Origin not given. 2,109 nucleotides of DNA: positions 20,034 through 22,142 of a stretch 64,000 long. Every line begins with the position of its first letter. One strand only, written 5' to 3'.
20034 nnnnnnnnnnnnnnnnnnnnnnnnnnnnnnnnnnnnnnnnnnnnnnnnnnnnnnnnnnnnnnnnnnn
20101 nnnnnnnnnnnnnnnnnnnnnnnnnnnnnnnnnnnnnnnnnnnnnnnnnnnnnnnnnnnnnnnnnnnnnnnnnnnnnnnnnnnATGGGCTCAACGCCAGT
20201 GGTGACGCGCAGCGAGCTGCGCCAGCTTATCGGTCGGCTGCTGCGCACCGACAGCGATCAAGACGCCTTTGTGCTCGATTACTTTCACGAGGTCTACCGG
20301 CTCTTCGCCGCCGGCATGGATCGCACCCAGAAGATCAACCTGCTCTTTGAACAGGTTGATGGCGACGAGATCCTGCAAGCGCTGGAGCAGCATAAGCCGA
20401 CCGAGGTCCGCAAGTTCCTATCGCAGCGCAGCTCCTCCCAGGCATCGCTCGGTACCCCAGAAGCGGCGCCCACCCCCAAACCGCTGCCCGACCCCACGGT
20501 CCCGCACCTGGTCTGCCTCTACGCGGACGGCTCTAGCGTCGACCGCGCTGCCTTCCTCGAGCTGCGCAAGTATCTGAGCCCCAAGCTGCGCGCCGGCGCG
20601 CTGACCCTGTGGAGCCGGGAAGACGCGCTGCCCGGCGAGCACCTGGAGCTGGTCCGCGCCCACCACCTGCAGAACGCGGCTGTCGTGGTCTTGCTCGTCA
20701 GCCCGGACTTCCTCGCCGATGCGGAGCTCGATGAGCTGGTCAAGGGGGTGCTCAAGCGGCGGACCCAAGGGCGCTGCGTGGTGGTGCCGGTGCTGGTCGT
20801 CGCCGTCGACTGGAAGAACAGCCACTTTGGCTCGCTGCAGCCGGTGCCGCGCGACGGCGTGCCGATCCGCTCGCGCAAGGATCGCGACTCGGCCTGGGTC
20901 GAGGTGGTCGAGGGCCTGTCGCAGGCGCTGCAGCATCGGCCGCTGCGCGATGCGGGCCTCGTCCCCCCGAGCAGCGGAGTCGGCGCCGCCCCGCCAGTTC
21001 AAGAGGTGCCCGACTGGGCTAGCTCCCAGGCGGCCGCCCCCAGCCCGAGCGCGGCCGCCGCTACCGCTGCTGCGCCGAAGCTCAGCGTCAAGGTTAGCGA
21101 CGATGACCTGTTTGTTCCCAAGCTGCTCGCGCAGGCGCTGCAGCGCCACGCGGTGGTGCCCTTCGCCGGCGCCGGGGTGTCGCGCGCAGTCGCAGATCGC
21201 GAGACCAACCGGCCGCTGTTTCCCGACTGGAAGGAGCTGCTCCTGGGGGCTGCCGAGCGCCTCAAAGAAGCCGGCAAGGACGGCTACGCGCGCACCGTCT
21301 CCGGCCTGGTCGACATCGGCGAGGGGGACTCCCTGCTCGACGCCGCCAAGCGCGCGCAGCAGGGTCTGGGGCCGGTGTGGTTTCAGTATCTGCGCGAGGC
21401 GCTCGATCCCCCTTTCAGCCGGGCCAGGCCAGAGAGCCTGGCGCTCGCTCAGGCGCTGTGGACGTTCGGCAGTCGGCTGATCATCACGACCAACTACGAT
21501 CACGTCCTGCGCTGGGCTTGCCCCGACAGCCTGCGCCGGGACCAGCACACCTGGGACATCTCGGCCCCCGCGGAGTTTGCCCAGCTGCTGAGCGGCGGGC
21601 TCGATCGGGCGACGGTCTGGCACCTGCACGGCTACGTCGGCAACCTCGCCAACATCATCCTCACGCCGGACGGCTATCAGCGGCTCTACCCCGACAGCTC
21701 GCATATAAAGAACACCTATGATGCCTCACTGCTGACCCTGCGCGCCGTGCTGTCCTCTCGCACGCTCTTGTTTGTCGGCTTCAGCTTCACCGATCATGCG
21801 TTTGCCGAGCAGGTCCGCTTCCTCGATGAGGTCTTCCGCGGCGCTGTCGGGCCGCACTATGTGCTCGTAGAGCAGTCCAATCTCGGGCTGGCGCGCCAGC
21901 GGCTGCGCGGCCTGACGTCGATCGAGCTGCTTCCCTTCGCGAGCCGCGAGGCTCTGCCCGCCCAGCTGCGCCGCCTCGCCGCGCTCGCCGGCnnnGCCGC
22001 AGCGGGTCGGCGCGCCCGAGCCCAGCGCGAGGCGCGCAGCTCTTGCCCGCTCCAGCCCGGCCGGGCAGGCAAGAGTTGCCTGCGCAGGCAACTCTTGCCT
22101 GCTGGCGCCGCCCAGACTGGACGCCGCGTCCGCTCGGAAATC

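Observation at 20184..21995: Helical adaptor - TIR - SIR2 fusion: candidate single-gene NAD+-depleting immune effector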

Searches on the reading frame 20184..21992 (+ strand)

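Call 4: search_protein_families(library=pfam, proteins=[window:20184-21992:+], max_evalue=1)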
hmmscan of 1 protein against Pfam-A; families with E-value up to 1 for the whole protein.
window:20184-21992:+ (603 aa): 3 families
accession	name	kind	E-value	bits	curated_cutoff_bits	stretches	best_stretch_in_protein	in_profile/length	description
PF13289.12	SIR2_2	-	4.4e-21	75.9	24.5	1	432-566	2-124/141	SIR2-like domain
PF13676.11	TIR_2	-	2.6e-05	25.2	28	1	131-220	16-105/122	TIR domain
PF01582.25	TIR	-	0.024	14.8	21.3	1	129-207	19-98/179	TIR domain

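Call 5: search_protein_families(library=padloc, proteins=[window:20184-21992:+], max_evalue=1)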
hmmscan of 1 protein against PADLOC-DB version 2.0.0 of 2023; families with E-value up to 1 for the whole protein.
window:20184-21992:+ (603 aa): 10 families
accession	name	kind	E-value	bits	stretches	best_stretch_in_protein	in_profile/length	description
PDLC00420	ThsB1|ThsB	-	9.7e-23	78.8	1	119-258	11-151/319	TIR-like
PDLC03856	LmuA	-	2.5e-17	61.2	1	315-583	8-249/433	-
PDLC00407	ThsA1|ThsA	-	8.1e-14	49.1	2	433-565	106-226/478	STALD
PDLC00409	ThsA1|ThsA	-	3.5e-09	34.4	1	434-540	108-202/242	STALD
PDLC04967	PDC-S25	-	0.0011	16.1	1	430-539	146-243/528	-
PDLC00412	ThsA1|ThsA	-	0.0033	14.6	1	516-563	11-58/314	STALD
PDLC04083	SIR2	-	0.0036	14.2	1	433-448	136-151/371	-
PDLC04089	SIR2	-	0.046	11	1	25-52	208-235/336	-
PDLC04961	PDC-S21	-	0.055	10.7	1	410-483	118-192/336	-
PDLC04968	PDC-S25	-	0.084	9.9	1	433-537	143-231/517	-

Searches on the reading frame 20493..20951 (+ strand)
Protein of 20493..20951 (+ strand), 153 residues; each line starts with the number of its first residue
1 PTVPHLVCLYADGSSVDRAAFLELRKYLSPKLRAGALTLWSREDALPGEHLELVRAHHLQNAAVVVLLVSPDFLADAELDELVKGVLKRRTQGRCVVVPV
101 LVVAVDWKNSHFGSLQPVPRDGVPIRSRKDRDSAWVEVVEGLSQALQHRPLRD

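Call 17: search_solved_structures(query=window:20493-20951:+, max_evalue=10, show_alignments=4)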
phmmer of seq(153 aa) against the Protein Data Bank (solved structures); distinct sequences matched with E-value up to 10: 1.
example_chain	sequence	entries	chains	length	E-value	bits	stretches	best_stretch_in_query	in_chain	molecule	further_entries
7uxr_A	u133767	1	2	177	0.72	13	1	27-100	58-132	TIR domain protein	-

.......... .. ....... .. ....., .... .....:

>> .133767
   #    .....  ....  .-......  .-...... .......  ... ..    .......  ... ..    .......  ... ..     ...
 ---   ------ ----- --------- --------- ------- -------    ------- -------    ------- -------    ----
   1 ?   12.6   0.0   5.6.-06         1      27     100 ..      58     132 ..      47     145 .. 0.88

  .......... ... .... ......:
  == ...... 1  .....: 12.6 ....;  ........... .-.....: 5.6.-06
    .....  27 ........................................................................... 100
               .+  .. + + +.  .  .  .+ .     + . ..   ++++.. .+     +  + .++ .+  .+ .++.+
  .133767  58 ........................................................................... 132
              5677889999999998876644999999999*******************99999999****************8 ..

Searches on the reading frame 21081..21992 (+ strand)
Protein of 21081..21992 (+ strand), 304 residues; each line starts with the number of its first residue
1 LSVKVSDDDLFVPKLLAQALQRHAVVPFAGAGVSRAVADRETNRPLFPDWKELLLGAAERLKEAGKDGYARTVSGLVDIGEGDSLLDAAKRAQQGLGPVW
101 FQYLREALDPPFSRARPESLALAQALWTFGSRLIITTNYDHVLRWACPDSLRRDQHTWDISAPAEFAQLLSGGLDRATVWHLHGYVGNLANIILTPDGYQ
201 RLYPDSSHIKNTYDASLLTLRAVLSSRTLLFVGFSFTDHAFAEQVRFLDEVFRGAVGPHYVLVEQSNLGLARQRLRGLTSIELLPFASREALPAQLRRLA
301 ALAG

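Call 27: search_solved_structures(query=window:21081-21992:+, max_evalue=1, show_alignments=3)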
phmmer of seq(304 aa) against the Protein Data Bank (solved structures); distinct sequences matched with E-value up to 1: 11.
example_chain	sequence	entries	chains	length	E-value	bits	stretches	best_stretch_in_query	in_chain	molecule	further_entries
9r3e_B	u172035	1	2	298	2.4e-06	30.6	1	100-271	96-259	Protein FAM118B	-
9r0p_B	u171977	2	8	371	4.4e-06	29.7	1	100-271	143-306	Protein FAM118B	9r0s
8wc0_A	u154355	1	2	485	0.00025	24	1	127-239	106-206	NAD(+) hydrolase ThsA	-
6lhx_A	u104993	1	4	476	0.0014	21.5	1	136-263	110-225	ThsA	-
8bto_A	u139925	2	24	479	0.0063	19.3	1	168-263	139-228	NAD(+) hydrolase ThsA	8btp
9v0g_E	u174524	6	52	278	0.034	16.9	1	109-239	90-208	NAD-dependent protein deacetylase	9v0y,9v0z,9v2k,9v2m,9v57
4rfu_A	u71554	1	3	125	0.16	14.7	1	134-190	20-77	Coat protein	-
8xid_A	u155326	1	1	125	0.16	14.7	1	134-190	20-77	Capsid protein alpha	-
3jbm_A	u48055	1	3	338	0.63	12.8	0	133-190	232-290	virus-like particle of orange-spotted grouper nervous necrosis virus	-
8yf6_A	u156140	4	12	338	0.63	12.8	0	133-190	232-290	Capsid protein alpha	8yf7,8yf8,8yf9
4wiz_BA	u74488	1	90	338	0.65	12.7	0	133-190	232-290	Coat protein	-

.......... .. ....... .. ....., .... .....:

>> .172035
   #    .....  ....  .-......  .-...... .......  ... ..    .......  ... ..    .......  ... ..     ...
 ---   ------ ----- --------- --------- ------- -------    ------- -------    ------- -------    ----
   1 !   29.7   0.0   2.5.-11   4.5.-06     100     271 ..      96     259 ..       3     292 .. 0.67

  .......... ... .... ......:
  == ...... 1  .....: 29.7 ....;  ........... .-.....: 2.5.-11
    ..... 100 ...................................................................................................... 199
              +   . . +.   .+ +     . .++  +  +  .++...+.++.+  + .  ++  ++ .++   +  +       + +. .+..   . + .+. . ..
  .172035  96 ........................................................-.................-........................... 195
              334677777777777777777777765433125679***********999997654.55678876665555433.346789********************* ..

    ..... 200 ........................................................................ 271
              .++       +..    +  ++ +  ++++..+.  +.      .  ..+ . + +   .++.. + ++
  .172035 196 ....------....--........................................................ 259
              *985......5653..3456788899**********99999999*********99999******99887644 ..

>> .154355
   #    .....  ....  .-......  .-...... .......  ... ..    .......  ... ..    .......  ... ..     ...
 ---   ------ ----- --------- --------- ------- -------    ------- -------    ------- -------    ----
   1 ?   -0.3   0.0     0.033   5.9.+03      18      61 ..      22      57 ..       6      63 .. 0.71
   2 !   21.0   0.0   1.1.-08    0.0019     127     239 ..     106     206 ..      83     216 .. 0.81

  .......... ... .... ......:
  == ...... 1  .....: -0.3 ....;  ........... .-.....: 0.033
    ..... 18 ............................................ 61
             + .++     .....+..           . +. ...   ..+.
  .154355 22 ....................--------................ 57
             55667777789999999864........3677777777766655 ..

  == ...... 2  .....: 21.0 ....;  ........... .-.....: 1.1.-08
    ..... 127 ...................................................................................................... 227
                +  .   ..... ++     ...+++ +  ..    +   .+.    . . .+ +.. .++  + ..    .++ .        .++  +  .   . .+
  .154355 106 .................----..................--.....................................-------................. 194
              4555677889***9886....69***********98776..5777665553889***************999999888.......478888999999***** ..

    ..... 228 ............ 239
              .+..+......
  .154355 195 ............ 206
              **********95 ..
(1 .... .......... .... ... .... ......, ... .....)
